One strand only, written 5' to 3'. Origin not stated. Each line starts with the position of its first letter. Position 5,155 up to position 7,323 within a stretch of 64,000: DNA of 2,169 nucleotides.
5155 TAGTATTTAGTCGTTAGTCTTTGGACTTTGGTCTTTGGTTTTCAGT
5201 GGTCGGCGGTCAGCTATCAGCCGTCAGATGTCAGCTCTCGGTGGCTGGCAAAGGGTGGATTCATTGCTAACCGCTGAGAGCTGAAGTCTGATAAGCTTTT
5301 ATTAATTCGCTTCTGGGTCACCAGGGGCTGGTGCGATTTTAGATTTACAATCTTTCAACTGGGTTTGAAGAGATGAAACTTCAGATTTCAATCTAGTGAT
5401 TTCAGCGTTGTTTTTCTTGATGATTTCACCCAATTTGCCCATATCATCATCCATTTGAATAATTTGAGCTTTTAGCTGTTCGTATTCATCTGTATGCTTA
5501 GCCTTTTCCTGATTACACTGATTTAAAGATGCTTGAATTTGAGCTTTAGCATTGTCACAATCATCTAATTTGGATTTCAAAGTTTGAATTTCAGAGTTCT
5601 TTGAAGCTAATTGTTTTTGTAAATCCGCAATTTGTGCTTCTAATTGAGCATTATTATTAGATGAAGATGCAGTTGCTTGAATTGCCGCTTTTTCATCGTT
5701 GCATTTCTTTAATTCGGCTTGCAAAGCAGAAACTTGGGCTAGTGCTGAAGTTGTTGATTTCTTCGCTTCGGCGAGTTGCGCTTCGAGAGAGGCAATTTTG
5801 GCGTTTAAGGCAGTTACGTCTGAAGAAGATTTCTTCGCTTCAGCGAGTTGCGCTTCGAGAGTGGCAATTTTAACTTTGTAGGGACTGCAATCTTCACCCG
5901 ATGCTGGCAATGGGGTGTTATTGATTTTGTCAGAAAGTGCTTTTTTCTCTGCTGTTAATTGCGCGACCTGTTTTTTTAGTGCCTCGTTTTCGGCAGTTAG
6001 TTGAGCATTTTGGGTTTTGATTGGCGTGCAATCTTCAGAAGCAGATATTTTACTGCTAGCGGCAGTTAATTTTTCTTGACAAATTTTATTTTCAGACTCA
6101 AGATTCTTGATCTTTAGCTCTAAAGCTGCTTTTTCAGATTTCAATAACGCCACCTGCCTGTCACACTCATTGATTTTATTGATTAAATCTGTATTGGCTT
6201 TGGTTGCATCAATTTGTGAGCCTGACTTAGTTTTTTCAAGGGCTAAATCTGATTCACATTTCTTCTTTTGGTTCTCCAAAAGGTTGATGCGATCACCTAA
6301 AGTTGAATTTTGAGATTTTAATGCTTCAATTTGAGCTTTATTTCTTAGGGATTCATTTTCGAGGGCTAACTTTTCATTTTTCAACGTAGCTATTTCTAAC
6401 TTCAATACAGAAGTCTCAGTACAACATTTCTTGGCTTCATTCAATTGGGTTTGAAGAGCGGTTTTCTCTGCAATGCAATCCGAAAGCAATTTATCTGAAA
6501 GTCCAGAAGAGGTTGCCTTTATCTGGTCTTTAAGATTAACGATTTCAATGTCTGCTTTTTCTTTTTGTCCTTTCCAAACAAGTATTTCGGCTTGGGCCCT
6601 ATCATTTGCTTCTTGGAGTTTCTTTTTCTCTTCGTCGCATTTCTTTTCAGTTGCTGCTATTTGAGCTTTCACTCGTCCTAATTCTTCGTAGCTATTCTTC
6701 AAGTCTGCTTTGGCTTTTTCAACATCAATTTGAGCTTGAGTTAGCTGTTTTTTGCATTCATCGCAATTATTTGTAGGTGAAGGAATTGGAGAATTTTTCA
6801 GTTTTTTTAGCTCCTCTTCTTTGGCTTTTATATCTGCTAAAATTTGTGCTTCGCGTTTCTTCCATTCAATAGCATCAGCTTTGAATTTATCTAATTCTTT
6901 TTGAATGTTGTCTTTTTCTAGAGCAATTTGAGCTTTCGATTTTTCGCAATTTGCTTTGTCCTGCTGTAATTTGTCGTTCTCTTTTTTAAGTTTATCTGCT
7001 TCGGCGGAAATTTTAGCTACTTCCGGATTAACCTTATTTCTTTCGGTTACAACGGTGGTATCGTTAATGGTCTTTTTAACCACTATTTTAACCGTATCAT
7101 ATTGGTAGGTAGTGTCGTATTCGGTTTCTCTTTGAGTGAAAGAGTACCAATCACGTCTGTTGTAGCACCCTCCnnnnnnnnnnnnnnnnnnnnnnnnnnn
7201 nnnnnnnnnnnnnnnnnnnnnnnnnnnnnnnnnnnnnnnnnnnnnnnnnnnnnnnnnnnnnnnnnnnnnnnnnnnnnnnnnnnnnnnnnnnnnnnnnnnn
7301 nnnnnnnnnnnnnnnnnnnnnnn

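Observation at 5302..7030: About 585 aa coiled coil punctuated by regularly placed cysteines on the C-terminus of a barrel-like protein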

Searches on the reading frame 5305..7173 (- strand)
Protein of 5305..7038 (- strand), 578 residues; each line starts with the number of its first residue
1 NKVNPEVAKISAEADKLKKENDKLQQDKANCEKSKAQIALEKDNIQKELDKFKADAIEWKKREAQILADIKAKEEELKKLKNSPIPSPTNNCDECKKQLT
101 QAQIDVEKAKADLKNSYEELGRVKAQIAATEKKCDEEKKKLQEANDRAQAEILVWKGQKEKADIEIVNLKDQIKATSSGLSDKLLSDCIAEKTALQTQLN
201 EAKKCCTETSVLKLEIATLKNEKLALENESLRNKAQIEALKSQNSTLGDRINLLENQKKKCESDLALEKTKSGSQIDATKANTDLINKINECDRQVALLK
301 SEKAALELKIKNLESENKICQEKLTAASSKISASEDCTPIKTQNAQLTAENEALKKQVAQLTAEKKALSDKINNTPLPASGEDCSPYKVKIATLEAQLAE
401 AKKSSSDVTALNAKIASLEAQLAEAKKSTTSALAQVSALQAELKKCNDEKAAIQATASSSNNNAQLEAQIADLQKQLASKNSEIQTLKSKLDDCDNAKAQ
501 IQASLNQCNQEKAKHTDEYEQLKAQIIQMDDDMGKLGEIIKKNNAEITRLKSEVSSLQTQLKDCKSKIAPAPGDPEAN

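Call 50: search_solved_structures(query=window:5305-7038:-, max_evalue=0.01)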
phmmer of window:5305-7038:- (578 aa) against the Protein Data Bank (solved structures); distinct sequences matched with E-value up to 0.01: 1.
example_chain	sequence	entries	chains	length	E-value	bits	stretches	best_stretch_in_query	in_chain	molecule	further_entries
6gaj_A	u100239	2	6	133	0.0035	19.9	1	469-568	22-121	Outer capsid protein sigma-1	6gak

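Call 54: predict_structure(alignment_id=A4)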
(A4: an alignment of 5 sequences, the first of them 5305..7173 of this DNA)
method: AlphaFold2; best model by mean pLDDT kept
length: 623 residues; sequences in the alignment: 5
mean_pLDDT: 62.9   pTM: 0.27
mean pLDDT of the five models: 62.9, 59.5, 59.2, 58.8, 58.7
residues with pLDDT >= 90: 1; 70-90: 291; 50-70: 176; < 50: 155
segments of 3 or more residues with pLDDT < 50: 1-31, 33-48, 131-136, 221-260, 317-333, 335-338, 363-384, 421-427, 619-623
pLDDT, mean of each block of 10 residues (from residue 1): 29 33 40 45 48 65 74 75 73 74 77 81 71 52 77 80 75 71 72 70 68 57 41 39 36 41 54 65 67 73 72 51 43 49 56 60 41 31 50 69 74 69 49 70 71 71 70 69 74 75 62 72 75 74 73 75 72 67 75 88 80 54 43
secondary structure, 60 per line:
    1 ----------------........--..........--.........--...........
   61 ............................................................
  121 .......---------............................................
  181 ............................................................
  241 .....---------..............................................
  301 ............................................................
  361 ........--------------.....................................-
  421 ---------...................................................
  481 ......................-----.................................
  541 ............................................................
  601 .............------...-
elements in order: E17-24 E27-36 E39-47 H50-127 H137-245 H255-368 H383-419 H430-502 H508-613

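Call 60: fold_search(model_id=the predicted structure, library=pdb)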
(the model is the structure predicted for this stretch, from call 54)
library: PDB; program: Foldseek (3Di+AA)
matches with E <= 10: 575; with E <= 0.001: 0
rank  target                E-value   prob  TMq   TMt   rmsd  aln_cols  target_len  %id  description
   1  6h7w_M                9.8e-02  0.95  0.18  0.39   8.6       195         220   15  Model of retromer-Vps5 complex assembled on membrane. (released 2018-09-26)
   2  6h2e_P                1.1e-01  0.99  0.17  0.37   9.4       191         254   16  Structure of the soluble AhlC of the tripartite alpha-pore forming toxin, AHL, from Aeromonas hydrophila. (released 2019-07-10)
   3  6r1j_D                1.3e-01  0.98  0.18  0.41  10.8       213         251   18  Structure of the soluble AhlC triple head mutant of the tripartite alpha-pore forming toxin, AHL, from Aeromonas hydro (released 2019-07-10)
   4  6r1j_J                1.8e-01  0.98  0.20  0.44  10.3       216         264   17  Structure of the soluble AhlC triple head mutant of the tripartite alpha-pore forming toxin, AHL, from Aeromonas hydro (released 2019-07-10)
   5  2z0o                  1.8e-01  0.75  0.18  0.26  14.2       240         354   12  Crystal structure of APPL1-BAR-PH domain (released 2008-05-13)
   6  6zbf_A                2.0e-01  0.41  0.13  0.15  34.6       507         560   14  Merozoite surface protein 1 (MSP-1) from Plasmodium falciparum, alternative conformation 3 (released 2021-05-19)
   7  6zbc_A                2.3e-01  0.35  0.13  0.15  34.2       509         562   14  Merozoite surface protein 1 (MSP-1) from Plasmodium falciparum, main conformation (released 2021-05-19)
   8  7nna                  2.4e-01  0.98  0.19  0.52   8.0       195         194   14  Toxin Import Through the Antibiotic Efflux Channel TolC (released 2021-07-07)
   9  9hmx_A                3.0e-01  0.99  0.23  0.63   4.9       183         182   15  Structure of SteB-RipA complex from Mycobacterium tuberculosis (released 2025-07-30)
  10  6ixf_B                3.0e-01  0.84  0.14  0.36  28.8       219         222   14  Crystal structure of SeMet apo SH3BP5 (P41) (released 2019-03-20)
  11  6h2d_P                3.0e-01  0.35  0.10  0.23  13.0       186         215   17  Structure of the soluble AhlC of the tripartite alpha-pore forming toxin, AHL, from Aeromonas hydrophila. (released 2019-07-10)
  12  8i21_A                3.2e-01  0.98  0.23  0.50  13.4       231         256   12  Cryo-EM structure of 6-subunit Smc5/6 arm region (released 2024-06-26)
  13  6ixg_B                3.4e-01  0.30  0.11  0.23  29.7       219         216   15  Crystal structure of native apo SH3BP5 (P41) (released 2019-03-20)
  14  4cgk_B                3.6e-01  0.80  0.16  0.26  30.8       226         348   17  Crystal structure of the essential protein PcsB from Streptococcus pneumoniae (released 2014-05-21)
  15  4cgk_A                3.8e-01  0.90  0.17  0.28  31.2       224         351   16  Crystal structure of the essential protein PcsB from Streptococcus pneumoniae (released 2014-05-21)
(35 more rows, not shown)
